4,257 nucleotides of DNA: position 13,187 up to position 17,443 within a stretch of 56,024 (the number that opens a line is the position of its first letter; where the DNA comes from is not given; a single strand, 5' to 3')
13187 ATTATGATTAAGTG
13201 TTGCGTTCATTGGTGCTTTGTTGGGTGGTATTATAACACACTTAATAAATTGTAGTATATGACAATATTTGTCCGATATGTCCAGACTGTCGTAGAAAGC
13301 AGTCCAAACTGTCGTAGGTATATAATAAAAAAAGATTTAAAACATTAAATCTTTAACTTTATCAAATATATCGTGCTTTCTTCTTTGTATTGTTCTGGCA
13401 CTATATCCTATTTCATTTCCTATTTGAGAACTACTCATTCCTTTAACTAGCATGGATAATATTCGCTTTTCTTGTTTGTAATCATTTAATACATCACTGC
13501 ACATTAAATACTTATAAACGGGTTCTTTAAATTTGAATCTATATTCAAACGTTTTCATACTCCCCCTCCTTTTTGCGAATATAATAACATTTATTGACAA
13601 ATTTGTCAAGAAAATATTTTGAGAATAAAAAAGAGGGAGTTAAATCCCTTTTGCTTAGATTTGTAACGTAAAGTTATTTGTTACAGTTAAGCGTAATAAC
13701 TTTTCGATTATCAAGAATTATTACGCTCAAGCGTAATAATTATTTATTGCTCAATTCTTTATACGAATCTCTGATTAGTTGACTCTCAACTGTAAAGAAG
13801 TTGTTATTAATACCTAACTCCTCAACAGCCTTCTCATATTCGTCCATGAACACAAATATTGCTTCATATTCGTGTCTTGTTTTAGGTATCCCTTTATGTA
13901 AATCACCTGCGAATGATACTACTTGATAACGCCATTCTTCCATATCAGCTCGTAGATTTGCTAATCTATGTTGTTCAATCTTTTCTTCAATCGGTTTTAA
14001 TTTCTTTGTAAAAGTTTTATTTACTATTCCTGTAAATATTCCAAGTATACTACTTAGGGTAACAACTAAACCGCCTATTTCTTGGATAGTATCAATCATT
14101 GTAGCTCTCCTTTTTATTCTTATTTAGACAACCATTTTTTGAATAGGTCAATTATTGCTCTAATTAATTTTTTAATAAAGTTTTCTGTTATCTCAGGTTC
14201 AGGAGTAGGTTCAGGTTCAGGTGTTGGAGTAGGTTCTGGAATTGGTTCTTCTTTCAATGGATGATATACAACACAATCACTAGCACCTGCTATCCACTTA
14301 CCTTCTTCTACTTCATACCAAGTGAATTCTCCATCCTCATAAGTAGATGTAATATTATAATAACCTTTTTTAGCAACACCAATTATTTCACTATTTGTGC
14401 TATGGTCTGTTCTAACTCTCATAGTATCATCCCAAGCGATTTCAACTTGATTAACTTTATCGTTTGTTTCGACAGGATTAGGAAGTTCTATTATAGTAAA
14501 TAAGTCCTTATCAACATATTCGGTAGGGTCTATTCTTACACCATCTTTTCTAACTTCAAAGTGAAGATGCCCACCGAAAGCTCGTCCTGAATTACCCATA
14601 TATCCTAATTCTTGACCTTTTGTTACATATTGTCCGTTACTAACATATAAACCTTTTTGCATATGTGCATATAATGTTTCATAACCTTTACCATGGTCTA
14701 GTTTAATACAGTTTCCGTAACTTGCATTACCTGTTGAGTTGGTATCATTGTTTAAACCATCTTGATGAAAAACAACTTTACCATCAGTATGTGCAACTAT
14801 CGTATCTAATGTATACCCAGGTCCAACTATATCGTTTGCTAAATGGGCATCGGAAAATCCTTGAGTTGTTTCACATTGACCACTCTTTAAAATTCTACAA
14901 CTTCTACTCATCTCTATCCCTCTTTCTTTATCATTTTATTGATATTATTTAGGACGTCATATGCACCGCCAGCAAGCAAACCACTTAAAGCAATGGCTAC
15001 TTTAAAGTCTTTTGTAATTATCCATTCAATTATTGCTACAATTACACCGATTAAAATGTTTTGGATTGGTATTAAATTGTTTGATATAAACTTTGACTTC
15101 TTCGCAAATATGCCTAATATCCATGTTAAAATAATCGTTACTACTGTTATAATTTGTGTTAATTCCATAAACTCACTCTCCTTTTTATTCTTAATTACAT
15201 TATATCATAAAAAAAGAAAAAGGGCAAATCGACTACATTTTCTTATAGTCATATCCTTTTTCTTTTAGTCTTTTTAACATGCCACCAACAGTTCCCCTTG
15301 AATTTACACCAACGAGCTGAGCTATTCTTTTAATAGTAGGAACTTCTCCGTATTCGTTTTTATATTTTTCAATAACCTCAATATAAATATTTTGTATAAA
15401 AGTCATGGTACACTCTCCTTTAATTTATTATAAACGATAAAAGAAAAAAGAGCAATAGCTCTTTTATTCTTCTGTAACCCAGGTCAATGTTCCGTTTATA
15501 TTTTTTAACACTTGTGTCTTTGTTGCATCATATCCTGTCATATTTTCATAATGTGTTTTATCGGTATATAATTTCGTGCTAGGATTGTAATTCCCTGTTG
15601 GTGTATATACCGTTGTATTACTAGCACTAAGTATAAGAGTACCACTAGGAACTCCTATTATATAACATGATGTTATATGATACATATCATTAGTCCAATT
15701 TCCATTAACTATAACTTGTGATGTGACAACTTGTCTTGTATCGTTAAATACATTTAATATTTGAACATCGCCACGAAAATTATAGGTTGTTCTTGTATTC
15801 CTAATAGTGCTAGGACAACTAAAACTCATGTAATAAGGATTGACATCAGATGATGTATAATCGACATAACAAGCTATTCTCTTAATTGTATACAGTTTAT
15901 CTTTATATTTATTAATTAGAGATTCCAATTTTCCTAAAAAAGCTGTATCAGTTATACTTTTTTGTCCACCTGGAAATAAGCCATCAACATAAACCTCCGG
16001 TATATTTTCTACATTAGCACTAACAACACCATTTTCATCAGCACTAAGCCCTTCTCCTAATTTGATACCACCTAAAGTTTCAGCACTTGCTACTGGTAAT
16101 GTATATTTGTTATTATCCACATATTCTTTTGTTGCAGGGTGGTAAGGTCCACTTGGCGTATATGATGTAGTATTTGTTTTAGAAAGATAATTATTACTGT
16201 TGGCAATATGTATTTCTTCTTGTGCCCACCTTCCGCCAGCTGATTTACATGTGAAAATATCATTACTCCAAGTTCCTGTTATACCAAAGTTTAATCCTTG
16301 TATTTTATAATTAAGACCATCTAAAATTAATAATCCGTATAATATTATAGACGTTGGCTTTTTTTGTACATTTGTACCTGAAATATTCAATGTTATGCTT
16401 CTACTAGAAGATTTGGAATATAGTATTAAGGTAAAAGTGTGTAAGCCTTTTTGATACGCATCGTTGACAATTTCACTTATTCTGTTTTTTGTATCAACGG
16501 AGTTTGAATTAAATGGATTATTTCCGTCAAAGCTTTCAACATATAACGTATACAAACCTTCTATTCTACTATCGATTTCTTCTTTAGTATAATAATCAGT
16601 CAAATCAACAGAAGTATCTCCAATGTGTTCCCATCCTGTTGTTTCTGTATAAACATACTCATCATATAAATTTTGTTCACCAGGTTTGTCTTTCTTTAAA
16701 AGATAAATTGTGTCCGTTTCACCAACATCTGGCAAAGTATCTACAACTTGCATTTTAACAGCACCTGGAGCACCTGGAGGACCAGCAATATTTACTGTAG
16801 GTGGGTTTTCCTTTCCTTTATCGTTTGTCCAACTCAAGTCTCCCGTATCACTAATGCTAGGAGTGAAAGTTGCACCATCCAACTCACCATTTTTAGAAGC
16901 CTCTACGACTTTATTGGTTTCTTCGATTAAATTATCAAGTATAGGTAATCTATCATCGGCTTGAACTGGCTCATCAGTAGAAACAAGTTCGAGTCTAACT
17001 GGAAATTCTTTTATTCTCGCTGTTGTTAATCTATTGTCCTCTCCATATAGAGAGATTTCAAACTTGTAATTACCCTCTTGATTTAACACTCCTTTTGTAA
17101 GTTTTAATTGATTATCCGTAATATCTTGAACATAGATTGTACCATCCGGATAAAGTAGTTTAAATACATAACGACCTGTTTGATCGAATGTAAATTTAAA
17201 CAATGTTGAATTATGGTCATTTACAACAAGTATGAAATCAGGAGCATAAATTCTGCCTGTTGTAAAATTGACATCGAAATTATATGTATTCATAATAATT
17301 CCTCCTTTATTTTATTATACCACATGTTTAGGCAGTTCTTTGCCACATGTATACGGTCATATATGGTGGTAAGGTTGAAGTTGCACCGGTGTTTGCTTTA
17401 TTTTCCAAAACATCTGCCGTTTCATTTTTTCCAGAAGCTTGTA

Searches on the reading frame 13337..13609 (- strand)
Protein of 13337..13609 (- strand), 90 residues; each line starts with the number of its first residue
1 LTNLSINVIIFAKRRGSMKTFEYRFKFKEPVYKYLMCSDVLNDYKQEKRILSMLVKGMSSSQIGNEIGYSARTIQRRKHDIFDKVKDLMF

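Call 18: search_protein_families(library=phrogs, proteins=[window:13337-13609:-], max_evalue=0.001)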
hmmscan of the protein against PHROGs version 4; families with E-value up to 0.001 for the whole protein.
window:13337-13609:- (90 aa): 3 families
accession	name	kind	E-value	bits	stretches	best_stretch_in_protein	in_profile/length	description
phrog_36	-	transcription regulation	0.00041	21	1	47-89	144-187/220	transcriptional regulator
phrog_13787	-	unknown function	0.00062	21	1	45-89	124-168/172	-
phrog_3855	-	DNA, RNA and nucleotide metabolism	0.00086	20.7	1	43-79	65-101/115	HTH DNA binding protein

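Call 71: search_protein_families(library=ncbifam, proteins=[window:13337-13606:-], max_evalue=0.1)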
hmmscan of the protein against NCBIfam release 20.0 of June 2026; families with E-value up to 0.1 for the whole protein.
window:13337-13606:- (89 aa): 10 families
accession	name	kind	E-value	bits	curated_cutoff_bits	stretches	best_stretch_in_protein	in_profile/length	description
TIGR02937.1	sigma70-ECF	superfamily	0.00054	19.6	42.9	1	44-86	120-163/165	sigma-70 family RNA polymerase sigma factor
NF047608.1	LIC13292_fam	subfamily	0.0021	18.2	200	1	44-83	105-144/166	LIC13292 family transcriptional regulator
NF007403.0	PRK09935.1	equivalog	0.004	16.8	271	1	44-84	152-192/210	fimbria biosynthesis transcriptional regulator FimZ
NF006900.1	PRK09390.1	equivalog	0.017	14.7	255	1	44-84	145-185/203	response regulator FixJ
NF047785.1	respo_reg_MadR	equivalog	0.026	13.9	300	1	44-84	151-191/209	MadR family response regulator transcription factor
NF011940.0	PRK15411.1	equivalog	0.028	14.2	162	1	40-85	136-181/207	transcriptional regulator RcsA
NF052445.1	RespRegMctR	equivalog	0.029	13.8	300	1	44-83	147-186/205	two-component system response regulator MctR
NF007685.0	PRK10360.1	equivalog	0.036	13.9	258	1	44-84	140-180/196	response regulator transcription factor UhpA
TIGR02980.1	SigBFG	subfamily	0.041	13.6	234.35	1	39-87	175-225/227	SigB/SigF/SigG family RNA polymerase sigma factor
NF041830.1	RR_TF_ErdR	exception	0.059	13.1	390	1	45-84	154-193/213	response regulator transcription factor ErdR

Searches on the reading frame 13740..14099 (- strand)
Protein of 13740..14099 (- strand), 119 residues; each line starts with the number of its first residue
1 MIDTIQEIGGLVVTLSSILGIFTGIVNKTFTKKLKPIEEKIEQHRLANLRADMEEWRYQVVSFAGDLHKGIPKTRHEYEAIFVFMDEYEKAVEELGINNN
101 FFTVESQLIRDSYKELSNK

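Call 18: search_protein_families(library=phrogs, proteins=[window:13740-14099:-], max_evalue=0.001)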
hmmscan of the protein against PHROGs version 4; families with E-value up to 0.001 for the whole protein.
window:13740-14099:- (119 aa): 2 families
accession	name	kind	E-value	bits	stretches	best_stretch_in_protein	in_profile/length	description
phrog_37604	-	unknown function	9e-05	23.2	1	25-96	69-140/168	-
phrog_1009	-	unknown function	0.00039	21.5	1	1-43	4-45/103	-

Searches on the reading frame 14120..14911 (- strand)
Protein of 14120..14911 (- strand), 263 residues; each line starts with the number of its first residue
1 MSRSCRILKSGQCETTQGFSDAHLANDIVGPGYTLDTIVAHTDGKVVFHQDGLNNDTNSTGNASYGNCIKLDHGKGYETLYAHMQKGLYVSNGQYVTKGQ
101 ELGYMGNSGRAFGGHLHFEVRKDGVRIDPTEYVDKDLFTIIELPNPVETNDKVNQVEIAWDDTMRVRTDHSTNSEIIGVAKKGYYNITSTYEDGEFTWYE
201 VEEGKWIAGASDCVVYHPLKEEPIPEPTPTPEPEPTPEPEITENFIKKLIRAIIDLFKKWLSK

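Call 18: search_protein_families(library=phrogs, proteins=[window:14120-14911:-], max_evalue=0.001)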
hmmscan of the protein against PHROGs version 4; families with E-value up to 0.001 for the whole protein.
window:14120-14911:- (263 aa): 23 families
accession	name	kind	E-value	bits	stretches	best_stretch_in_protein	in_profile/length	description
phrog_7767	-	other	5.6e-19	69.6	1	37-136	33-122/194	metallo-endopeptidase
phrog_6700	-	lysis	8.3e-18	63.8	1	36-138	2637-2729/2898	endolysin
phrog_10030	-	tail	9.7e-18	63.9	1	17-131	1908-2016/2105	tail length tape measure protein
phrog_3578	-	lysis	1.3e-14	55.5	1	20-144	233-367/405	endolysin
phrog_14988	-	other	2e-14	54.9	1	22-132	32-138/272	peptidase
phrog_1067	-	head and packaging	1.6e-12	47.8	1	15-126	754-850/991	minor head protein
phrog_37190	-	other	3.7e-12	47.2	1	61-133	167-238/244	peptidase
phrog_28672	-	other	8.6e-11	42.1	1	60-122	314-375/397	metallo-endopeptidase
phrog_16615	-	other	1.1e-10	41.9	1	63-130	448-514/529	peptidase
phrog_36429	-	unknown function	3e-10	39.4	1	61-136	156-236/1159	-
phrog_28394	-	unknown function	1.8e-09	38.2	1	37-134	215-301/303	-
phrog_4070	-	tail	1.9e-09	37.2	1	59-135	649-729/989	tail length tape measure protein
phrog_880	-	lysis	1.6e-08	35.4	1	64-132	58-135/435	endolysin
phrog_11037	-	unknown function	1.2e-07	32.3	1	24-145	192-303/365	-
phrog_21656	-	other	1.5e-07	30.8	1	20-138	634-748/1022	peptidase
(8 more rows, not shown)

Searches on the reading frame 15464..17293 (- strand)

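Call 18: search_protein_families(library=phrogs, proteins=[window:15464-17293:-], max_evalue=0.001)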
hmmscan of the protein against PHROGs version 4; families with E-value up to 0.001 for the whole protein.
window:15464-17293:- (609 aa): 2 families
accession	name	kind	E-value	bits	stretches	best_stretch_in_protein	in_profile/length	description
phrog_24103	-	unknown function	1.8e-12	48.7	1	178-243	124-187/197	-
phrog_9625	-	unknown function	2.2e-05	23.2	1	393-428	441-476/1586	-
